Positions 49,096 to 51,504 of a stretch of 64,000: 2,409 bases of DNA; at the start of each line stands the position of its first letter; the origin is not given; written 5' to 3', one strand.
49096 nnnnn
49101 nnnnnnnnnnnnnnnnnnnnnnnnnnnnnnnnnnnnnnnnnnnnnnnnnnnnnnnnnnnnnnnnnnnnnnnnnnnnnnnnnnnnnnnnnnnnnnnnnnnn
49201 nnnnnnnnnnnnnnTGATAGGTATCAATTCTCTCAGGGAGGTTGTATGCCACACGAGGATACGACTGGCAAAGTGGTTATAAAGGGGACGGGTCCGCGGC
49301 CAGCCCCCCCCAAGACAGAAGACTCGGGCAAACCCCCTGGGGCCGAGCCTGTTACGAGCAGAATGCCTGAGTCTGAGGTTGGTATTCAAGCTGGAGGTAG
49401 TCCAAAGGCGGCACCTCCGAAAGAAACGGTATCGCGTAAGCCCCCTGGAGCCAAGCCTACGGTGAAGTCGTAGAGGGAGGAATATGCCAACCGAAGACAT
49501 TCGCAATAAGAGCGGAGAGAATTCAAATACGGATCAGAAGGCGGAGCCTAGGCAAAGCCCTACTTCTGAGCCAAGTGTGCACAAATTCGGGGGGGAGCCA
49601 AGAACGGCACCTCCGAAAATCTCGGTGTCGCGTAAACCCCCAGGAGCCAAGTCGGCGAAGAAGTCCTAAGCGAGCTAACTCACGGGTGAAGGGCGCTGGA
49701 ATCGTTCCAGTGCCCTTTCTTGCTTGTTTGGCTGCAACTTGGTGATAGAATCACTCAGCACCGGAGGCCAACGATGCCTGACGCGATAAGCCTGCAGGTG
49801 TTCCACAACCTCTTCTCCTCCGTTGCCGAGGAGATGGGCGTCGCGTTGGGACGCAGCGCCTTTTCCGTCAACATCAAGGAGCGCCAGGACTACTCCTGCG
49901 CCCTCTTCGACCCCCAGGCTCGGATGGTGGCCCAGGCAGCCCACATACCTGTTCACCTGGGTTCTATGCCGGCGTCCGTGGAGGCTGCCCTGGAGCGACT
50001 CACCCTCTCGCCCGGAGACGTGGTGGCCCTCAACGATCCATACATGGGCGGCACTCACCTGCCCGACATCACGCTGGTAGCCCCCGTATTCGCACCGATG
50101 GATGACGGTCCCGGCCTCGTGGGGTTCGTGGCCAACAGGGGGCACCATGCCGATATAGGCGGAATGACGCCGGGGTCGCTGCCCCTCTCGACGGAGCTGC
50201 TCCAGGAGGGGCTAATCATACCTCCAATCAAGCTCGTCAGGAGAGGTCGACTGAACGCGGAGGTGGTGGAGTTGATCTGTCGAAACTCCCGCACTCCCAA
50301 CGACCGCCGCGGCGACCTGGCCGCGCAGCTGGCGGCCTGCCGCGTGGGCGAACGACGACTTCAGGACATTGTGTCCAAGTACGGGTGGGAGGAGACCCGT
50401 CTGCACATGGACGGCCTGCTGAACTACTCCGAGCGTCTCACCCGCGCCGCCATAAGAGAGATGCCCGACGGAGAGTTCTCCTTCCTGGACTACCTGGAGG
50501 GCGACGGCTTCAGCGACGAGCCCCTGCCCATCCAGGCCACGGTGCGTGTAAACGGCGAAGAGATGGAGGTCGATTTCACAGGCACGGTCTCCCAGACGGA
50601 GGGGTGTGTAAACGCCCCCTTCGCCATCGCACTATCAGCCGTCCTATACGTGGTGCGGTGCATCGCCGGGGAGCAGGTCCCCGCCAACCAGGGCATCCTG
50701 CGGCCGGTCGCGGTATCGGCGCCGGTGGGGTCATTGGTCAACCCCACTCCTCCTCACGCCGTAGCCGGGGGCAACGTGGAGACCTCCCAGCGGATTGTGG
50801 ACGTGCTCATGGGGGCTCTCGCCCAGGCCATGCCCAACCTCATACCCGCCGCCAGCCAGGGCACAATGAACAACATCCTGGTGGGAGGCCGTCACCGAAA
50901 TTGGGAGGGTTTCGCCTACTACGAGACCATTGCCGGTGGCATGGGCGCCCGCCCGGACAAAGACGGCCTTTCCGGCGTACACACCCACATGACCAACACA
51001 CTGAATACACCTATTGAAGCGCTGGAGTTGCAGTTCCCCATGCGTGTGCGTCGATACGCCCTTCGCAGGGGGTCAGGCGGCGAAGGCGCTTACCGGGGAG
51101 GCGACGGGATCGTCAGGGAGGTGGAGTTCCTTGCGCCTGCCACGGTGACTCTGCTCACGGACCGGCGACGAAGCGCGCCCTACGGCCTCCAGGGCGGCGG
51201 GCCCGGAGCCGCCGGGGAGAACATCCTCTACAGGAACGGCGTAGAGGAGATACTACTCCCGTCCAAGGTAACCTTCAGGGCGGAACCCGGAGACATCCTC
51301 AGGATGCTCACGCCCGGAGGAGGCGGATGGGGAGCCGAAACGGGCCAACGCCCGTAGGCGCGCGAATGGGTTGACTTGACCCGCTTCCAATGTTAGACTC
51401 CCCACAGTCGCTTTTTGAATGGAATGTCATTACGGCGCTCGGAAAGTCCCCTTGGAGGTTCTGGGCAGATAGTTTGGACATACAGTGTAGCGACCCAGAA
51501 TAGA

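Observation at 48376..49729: Self-contained three-gene cassette (2-TM protein plus two Pro/Lys-rich mini-proteins) splitting the hyuA-hyuB pair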

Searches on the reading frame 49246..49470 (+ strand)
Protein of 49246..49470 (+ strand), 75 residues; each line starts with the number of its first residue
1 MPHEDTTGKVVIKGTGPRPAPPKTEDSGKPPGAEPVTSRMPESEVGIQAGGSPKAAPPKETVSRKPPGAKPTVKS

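Call 4: search_protein_families(library=pfam, proteins=[window:49246-49470:+], max_evalue=1)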
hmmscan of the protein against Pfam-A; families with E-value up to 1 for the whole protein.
window:49246-49470:+ (75 aa): 0 families

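Call 5: search_protein_families(library=padloc, proteins=[window:49246-49470:+], max_evalue=1)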
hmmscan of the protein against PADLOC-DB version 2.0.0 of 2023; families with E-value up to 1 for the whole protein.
window:49246-49470:+ (75 aa): 0 families

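Call 6: search_protein_families(library=ncbifam, proteins=[window:49246-49470:+], max_evalue=1)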
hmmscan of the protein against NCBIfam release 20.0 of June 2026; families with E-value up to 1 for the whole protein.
window:49246-49470:+ (75 aa): 0 families

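Call 7: search_protein_families(library=phrogs, proteins=[window:49246-49470:+], max_evalue=1)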
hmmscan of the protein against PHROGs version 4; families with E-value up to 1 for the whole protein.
window:49246-49470:+ (75 aa): 0 families

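Call 82: predict_structure(alignment_id=A5)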
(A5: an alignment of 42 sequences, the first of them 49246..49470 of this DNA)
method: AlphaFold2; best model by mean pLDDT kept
length: 75 residues; sequences in the alignment: 42
mean_pLDDT: 65.2   pTM: 0.19
mean pLDDT of the five models: 65.2, 64.1, 63.8, 61.3, 59.6
residues with pLDDT >= 90: 0; 70-90: 21; 50-70: 47; < 50: 7
segments of 3 or more residues with pLDDT < 50: 44-48
pLDDT, mean of each block of 10 residues (from residue 1): 62 82 79 69 49 56 62 59
secondary structure: DSSP gave nothing for this model
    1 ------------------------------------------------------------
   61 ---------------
elements in order:
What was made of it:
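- The peptide alone has no secondary structure, pTM 0.19 (call 82). The partners are small, charged and disordered (call 82).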

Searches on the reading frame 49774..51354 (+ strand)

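Call 4: search_protein_families(library=pfam, proteins=[window:49774-51354:+], max_evalue=1)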
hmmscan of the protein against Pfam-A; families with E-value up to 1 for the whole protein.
window:49774-51354:+ (527 aa): 2 families
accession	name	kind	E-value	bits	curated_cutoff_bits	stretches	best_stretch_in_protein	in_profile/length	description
PF02538.19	Hydantoinase_B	-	4.7e-213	708.8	26.8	1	3-521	1-518/519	Hydantoinase B/oxoprolinase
PF13550.12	Phage-tail_3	-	0.02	15.2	23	1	38-93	100-153/164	Putative phage tail protein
